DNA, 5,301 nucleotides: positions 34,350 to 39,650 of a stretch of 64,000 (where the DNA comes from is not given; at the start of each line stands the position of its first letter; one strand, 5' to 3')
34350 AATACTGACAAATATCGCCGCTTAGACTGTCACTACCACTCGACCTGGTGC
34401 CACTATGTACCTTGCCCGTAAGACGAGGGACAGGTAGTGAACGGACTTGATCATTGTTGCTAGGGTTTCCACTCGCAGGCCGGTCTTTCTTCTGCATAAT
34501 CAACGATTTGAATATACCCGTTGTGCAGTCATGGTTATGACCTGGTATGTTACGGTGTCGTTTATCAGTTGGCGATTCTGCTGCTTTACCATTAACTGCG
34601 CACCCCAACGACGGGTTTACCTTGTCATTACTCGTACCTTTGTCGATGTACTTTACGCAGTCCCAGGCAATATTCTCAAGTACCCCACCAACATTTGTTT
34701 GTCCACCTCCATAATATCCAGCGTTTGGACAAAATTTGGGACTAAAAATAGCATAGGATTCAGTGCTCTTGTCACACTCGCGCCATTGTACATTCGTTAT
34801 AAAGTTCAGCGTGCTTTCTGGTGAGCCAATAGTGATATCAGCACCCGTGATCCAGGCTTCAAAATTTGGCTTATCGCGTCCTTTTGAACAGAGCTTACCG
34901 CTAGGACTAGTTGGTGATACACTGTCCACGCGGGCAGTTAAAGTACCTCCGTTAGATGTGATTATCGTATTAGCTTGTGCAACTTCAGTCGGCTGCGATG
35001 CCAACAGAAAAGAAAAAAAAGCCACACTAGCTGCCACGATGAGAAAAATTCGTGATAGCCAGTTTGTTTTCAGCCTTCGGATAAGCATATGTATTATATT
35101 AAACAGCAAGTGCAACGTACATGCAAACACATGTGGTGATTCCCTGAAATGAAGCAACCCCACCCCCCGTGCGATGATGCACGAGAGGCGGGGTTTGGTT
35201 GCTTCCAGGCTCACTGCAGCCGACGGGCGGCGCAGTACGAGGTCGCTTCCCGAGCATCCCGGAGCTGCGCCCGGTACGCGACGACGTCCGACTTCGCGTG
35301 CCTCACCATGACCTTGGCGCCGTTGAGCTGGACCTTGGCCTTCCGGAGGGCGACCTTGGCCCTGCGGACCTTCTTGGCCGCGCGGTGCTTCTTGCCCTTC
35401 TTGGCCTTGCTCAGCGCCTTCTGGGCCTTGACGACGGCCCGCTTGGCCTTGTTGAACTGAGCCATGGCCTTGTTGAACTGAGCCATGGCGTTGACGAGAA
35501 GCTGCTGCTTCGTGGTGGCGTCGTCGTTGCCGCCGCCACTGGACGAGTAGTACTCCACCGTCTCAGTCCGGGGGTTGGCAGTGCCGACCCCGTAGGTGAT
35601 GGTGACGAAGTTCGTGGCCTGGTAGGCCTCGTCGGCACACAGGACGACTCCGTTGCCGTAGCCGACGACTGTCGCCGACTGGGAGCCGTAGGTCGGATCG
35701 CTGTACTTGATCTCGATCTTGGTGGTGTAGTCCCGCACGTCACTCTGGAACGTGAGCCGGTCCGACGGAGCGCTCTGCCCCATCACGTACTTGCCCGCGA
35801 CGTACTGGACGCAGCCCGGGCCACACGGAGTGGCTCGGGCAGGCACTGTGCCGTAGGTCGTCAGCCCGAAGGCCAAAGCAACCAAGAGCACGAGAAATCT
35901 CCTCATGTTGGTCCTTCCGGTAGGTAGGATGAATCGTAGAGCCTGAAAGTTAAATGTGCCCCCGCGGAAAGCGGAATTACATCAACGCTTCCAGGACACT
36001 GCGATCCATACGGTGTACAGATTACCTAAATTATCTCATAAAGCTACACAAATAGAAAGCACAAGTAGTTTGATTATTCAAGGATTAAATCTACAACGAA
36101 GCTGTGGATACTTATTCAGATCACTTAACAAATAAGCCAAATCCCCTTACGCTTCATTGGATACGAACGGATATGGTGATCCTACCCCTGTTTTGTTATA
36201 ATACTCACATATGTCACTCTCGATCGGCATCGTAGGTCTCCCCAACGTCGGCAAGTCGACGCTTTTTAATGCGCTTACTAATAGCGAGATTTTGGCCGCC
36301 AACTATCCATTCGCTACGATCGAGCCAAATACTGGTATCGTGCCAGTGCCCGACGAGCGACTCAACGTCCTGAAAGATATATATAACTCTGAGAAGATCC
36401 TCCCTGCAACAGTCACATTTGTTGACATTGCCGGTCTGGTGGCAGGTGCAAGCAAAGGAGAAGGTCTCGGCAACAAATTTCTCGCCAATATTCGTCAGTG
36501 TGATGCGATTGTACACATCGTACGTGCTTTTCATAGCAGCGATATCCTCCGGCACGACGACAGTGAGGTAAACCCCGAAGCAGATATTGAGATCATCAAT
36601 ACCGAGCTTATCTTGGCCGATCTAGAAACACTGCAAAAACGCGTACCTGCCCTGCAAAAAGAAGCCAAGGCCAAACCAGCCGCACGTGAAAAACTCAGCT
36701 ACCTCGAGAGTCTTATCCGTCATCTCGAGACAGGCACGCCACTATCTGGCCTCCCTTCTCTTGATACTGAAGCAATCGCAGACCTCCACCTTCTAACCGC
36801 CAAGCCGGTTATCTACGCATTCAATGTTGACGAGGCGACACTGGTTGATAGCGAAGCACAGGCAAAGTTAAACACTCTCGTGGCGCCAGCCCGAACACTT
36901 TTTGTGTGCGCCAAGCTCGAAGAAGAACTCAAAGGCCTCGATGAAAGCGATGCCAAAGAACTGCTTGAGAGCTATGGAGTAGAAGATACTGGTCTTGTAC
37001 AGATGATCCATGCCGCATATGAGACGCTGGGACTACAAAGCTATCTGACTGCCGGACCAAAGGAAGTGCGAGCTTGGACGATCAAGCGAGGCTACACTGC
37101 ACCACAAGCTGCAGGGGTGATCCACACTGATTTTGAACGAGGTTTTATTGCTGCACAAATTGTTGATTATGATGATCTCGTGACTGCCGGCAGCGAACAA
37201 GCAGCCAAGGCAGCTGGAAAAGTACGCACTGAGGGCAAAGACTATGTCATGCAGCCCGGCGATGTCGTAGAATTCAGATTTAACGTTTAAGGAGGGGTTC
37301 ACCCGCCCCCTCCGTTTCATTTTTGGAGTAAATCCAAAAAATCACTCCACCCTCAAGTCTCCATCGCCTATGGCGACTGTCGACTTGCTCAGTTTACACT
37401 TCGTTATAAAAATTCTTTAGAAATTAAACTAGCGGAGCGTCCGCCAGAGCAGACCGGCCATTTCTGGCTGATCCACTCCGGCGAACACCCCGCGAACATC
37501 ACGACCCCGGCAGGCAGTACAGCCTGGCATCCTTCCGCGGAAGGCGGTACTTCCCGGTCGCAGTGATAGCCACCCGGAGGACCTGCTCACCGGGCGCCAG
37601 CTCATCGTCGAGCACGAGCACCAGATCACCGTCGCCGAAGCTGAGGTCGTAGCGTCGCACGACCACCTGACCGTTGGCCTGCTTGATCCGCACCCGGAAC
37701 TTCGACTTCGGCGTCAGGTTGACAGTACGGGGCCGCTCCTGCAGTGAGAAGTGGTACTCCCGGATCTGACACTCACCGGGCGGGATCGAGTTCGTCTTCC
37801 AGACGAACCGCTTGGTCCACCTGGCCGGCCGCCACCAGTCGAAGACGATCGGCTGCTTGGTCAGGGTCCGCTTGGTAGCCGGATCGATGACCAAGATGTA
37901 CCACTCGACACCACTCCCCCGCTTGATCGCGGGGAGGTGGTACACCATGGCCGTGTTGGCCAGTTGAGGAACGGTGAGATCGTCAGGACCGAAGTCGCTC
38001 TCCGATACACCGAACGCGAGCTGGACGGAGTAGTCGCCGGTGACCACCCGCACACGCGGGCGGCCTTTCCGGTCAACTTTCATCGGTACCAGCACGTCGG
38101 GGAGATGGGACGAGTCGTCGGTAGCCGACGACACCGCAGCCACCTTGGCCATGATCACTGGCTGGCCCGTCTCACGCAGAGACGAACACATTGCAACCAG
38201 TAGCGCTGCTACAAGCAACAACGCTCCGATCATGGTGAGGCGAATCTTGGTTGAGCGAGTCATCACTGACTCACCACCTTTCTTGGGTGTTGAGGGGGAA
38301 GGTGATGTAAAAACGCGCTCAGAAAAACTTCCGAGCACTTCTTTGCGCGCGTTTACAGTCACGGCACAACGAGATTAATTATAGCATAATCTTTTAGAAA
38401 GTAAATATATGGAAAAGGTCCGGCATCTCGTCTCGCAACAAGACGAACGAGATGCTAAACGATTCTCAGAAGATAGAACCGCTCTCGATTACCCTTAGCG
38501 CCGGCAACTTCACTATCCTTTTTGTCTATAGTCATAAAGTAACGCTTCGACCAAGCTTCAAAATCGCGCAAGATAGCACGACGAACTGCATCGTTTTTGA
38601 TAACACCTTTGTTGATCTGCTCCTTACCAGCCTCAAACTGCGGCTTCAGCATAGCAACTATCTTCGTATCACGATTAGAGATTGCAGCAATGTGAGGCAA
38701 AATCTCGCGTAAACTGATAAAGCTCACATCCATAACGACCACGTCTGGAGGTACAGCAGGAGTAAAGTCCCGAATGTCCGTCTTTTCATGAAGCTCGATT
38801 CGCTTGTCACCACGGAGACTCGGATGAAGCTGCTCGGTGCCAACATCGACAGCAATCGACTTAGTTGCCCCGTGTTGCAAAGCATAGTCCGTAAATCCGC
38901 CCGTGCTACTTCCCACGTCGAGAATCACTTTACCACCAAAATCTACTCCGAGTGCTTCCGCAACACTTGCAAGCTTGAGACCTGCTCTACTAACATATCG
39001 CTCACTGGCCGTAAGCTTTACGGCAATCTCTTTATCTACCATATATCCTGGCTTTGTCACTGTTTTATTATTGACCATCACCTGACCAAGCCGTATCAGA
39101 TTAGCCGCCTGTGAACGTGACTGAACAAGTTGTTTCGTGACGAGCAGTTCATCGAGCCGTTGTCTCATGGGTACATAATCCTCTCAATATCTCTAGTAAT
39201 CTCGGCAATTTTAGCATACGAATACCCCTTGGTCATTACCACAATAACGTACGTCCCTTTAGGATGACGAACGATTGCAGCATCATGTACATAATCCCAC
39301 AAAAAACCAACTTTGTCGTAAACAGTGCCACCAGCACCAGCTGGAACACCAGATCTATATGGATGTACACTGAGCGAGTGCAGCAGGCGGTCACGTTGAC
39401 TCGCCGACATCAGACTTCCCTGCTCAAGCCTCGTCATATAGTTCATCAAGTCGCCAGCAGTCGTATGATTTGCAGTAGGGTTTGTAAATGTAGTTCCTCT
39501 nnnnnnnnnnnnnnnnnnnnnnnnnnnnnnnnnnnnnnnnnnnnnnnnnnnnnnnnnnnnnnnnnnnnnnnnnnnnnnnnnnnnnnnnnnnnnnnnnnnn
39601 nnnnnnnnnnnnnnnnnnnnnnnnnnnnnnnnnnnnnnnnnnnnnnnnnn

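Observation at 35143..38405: Two independent foreign cassettes bracket one native gene (ychF), with the same strand, size class and product type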

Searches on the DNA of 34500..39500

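Call 24: search_rna_families(source=window, start=34500, end=39500, threshold=evalue, max_evalue=1)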
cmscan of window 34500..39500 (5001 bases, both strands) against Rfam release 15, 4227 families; matches with E-value up to 1: 0.
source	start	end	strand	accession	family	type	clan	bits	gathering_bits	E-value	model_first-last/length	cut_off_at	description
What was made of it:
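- Tried and rejected: Rfam at E ≤ 1 over 34500-39500 gave no match (call 24).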
